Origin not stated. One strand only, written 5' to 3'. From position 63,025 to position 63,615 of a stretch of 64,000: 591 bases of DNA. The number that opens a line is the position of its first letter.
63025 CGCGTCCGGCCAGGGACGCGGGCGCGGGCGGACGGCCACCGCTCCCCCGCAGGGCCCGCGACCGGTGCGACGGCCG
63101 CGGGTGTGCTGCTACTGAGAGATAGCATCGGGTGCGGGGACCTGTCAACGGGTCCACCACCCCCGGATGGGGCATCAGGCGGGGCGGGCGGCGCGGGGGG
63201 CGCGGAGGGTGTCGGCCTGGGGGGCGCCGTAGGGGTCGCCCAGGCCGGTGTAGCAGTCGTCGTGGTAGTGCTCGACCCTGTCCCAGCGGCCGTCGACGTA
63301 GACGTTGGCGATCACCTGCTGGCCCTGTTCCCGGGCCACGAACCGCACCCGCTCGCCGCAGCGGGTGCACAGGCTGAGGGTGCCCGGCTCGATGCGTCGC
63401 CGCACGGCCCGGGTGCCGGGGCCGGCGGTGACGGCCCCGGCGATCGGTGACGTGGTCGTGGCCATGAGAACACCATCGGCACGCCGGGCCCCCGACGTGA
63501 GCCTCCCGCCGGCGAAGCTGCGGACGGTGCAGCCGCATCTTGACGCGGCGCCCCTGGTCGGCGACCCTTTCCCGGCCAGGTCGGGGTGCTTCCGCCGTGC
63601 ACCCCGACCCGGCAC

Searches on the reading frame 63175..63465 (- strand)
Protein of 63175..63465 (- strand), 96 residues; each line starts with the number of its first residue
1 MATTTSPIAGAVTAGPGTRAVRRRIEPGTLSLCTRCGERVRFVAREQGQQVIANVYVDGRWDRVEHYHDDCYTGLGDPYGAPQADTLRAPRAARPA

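Call 41: find_encoding_contigs(protein=window:63175-63465:-, flank=6000, max_places=10)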
Protein window:63175-63465:- (96 aa): 2 contigs read that carry it; 2 places shown.
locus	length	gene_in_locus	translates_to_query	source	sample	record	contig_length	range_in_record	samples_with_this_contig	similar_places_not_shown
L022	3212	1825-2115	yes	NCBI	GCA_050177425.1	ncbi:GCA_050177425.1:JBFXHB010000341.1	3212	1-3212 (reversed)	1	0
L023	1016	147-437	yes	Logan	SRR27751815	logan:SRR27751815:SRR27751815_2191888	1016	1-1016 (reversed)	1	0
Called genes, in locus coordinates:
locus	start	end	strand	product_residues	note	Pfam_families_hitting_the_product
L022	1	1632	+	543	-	PF00005:ABC_tran, PF02463:SMC_N (faint), PF13304:AAA_21 (faint), PF13401:AAA_22 (faint), PF12848:ABC_tran_Xtn, PF00005:ABC_tran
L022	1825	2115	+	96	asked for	-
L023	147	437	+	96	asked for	-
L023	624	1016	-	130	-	?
